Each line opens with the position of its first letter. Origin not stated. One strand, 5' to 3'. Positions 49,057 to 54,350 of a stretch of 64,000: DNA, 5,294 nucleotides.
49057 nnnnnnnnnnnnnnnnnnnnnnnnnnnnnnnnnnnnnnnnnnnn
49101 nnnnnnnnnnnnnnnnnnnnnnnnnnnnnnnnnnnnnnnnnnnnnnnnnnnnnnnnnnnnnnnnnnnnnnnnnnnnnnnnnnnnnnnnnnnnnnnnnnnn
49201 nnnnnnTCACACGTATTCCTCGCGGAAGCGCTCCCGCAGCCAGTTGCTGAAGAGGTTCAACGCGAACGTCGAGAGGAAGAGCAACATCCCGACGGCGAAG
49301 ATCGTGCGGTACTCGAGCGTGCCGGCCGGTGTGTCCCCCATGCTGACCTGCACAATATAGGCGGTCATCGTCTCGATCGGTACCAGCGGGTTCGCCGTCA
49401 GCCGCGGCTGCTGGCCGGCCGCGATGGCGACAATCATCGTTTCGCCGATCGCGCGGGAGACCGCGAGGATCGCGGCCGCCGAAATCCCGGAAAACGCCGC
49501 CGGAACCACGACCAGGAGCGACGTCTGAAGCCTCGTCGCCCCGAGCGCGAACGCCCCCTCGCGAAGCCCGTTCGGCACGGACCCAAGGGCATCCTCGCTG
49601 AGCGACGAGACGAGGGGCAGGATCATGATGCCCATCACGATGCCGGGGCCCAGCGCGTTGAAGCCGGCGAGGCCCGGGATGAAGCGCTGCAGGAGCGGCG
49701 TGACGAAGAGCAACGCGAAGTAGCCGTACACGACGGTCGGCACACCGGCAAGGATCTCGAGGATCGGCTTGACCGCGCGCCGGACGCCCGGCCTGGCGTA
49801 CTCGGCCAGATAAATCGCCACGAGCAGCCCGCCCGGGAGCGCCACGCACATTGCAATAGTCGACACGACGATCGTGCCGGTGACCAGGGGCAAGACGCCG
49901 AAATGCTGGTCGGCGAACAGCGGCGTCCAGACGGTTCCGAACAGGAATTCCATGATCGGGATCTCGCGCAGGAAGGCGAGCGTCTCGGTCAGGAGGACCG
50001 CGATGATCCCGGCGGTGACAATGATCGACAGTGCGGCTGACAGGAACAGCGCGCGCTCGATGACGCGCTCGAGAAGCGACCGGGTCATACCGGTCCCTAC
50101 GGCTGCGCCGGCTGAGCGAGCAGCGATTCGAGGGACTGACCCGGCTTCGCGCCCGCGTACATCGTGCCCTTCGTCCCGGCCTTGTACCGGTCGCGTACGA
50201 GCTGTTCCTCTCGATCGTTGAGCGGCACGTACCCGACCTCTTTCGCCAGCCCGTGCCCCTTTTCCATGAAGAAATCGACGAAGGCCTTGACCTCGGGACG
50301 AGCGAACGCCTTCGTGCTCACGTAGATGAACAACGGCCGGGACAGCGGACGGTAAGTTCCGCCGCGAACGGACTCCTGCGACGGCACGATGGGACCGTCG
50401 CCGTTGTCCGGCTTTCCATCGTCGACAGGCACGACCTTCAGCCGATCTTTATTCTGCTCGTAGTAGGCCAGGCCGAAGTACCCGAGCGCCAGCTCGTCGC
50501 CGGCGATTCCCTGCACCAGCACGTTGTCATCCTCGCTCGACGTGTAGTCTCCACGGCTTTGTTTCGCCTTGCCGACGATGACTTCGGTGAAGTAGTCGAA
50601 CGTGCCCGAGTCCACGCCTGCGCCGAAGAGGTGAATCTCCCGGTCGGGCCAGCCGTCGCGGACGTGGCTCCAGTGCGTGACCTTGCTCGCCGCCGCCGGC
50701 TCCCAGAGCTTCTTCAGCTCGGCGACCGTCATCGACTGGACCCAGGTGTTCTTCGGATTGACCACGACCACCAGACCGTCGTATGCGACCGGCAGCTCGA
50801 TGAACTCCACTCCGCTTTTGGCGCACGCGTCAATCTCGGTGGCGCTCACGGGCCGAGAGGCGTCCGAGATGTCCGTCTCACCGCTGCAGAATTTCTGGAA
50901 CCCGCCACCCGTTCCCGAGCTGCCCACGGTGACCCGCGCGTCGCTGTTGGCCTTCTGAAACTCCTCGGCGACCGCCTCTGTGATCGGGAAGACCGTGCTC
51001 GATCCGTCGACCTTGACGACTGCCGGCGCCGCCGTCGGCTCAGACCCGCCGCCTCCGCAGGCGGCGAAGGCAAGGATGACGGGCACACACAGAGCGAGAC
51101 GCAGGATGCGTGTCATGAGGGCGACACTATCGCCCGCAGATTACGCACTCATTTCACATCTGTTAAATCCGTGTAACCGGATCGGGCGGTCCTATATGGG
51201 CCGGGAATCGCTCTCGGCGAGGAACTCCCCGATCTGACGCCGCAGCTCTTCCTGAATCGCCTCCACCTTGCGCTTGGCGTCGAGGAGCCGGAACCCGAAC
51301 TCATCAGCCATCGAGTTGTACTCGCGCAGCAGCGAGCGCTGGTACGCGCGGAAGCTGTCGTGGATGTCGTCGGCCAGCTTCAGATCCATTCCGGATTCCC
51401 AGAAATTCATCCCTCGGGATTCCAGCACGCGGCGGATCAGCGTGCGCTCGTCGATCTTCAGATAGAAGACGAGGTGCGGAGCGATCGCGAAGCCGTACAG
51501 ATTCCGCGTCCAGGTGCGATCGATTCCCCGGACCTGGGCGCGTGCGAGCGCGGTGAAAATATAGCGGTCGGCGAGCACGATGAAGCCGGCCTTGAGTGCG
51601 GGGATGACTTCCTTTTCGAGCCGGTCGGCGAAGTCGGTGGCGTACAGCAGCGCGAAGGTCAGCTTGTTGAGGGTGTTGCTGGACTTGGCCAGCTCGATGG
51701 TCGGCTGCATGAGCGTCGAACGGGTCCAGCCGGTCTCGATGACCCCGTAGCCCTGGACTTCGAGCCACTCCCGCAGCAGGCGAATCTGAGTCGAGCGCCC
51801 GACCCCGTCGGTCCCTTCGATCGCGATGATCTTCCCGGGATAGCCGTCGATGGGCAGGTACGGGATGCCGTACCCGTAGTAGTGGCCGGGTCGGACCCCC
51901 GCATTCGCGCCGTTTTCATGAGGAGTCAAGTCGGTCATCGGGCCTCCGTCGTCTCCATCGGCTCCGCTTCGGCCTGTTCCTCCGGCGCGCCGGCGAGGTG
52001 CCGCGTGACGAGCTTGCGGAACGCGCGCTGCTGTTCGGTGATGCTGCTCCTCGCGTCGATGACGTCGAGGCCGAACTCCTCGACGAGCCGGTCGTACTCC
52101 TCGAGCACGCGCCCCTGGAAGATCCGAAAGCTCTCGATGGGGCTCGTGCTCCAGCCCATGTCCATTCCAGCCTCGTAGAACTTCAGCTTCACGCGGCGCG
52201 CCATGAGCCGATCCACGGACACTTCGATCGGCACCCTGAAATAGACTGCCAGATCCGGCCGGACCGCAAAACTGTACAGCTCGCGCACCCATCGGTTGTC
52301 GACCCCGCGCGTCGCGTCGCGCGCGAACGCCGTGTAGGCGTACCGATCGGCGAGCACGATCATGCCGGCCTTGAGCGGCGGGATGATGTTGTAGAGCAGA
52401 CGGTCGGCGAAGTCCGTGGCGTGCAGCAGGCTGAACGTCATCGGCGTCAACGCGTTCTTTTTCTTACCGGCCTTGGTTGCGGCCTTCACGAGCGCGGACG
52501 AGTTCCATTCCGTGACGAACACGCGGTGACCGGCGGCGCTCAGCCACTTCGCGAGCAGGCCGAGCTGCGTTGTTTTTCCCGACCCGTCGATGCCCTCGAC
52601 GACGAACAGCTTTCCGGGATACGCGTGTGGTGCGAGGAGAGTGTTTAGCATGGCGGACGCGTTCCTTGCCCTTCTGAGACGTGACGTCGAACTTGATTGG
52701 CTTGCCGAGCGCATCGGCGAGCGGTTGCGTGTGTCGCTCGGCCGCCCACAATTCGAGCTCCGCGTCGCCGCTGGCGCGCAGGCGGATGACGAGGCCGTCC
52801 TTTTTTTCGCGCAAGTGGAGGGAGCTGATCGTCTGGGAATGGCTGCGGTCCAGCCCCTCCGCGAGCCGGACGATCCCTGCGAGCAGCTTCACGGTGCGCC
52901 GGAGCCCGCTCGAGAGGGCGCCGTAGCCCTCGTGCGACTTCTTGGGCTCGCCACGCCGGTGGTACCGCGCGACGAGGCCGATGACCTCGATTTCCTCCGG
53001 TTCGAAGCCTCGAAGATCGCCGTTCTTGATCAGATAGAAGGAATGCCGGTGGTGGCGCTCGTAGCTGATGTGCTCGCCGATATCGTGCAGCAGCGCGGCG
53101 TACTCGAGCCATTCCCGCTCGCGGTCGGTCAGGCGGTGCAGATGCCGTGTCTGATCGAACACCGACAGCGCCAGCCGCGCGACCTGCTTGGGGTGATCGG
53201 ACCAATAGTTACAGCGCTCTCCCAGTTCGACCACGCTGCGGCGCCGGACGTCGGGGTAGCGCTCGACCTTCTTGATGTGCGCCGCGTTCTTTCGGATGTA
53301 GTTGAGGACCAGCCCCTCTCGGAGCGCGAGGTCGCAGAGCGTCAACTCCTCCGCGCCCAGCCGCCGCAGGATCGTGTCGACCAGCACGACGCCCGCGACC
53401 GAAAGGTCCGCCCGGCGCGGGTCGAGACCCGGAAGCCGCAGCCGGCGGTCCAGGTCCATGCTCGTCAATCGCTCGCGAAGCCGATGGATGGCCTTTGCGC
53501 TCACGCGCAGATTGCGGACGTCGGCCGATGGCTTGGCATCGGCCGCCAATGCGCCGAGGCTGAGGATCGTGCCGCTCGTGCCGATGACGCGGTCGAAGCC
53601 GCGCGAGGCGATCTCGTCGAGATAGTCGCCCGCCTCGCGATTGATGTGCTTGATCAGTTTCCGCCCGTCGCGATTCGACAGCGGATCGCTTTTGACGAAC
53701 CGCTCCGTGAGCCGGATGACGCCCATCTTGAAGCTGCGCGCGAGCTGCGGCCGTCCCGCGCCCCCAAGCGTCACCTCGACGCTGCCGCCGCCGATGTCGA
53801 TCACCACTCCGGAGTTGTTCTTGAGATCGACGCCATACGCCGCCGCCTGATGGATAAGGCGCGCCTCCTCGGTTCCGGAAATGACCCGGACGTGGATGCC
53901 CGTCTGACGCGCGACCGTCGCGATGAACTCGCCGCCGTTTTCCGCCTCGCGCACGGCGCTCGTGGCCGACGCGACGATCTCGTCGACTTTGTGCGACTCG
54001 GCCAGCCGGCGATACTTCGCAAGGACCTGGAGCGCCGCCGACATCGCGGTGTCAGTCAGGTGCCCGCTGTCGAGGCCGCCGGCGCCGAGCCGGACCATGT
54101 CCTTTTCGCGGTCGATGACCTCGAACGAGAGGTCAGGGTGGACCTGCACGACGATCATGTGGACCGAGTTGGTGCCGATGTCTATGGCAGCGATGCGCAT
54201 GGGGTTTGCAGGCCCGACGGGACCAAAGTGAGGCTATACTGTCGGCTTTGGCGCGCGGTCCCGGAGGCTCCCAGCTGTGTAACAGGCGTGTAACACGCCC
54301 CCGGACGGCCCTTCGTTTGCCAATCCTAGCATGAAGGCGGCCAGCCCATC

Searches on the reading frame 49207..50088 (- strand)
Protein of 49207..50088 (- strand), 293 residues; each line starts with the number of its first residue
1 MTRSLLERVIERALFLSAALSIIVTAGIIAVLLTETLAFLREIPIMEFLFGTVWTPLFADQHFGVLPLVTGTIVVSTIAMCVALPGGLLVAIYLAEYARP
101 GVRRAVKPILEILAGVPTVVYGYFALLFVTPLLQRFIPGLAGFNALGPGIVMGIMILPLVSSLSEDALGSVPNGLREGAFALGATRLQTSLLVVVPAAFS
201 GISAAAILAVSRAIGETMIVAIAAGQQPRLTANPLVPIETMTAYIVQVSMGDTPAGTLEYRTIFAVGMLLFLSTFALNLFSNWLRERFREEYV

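Call 30: search_protein_families(library=pfam, proteins=[window:49207-50088:-], max_evalue=0.0001)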
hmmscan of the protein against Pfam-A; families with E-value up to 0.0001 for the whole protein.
window:49207-50088:- (293 aa): 1 family
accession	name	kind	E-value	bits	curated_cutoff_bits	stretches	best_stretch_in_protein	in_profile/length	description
PF00528.27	BPD_transp_1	-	2.3e-15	57.3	26.4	1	87-288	1-182/184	Binding-protein-dependent transport system inner membrane component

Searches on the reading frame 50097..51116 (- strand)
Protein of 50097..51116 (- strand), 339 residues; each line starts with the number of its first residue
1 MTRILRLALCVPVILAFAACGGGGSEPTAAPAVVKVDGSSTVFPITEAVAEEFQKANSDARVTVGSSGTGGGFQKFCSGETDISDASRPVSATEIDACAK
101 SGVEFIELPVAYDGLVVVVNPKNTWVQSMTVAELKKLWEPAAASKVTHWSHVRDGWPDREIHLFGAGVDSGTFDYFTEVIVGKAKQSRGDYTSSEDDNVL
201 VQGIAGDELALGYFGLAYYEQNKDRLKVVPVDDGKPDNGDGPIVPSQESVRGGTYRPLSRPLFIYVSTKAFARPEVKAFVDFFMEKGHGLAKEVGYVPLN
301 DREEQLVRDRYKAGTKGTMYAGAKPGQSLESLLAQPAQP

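Call 30: search_protein_families(library=pfam, proteins=[window:50097-51116:-], max_evalue=0.0001)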
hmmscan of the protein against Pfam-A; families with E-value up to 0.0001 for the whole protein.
window:50097-51116:- (339 aa): 3 families
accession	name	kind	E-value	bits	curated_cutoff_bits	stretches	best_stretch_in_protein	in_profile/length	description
PF12849.12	PBP_like_2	-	1.3e-41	143.5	27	1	27-284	3-264/267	PBP superfamily domain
PF12727.12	PBP_like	-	1.6e-10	40.9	27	1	50-282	1-191/193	PBP superfamily domain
PF01547.30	SBP_bac_1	-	2e-07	31.7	26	1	44-284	8-301/307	Bacterial extracellular solute-binding protein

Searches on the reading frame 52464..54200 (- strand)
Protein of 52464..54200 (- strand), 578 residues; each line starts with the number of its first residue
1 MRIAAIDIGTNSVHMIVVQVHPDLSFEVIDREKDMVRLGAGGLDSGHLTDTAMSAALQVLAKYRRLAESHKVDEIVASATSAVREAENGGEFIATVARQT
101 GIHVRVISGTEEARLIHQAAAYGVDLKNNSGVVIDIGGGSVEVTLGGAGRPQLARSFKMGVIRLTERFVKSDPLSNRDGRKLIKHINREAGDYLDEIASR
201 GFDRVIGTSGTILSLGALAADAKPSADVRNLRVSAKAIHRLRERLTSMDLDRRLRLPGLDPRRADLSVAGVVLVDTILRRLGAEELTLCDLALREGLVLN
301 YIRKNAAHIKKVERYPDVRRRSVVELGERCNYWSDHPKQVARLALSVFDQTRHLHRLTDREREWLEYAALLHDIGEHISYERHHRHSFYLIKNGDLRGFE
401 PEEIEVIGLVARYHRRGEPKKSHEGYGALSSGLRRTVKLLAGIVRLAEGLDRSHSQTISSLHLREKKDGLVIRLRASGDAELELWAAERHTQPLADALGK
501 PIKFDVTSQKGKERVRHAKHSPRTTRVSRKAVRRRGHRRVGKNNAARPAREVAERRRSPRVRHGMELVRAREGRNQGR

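Call 30: search_protein_families(library=pfam, proteins=[window:52464-54200:-], max_evalue=0.0001)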
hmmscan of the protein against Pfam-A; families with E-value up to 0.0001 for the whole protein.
window:52464-54200:- (578 aa): 3 families
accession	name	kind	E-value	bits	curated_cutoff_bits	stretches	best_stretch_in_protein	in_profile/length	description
PF02541.22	Ppx-GppA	-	2e-61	208.4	27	1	18-301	2-281/285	Ppx/GppA phosphatase family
PF21447.3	Ppx-GppA_III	-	5.8e-28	98.3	27.3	1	318-474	1-156/177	Ppx/GppA phosphatase, domain III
PF01966.28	HD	-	4.9e-08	33.7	22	1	335-451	3-114/116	HD domain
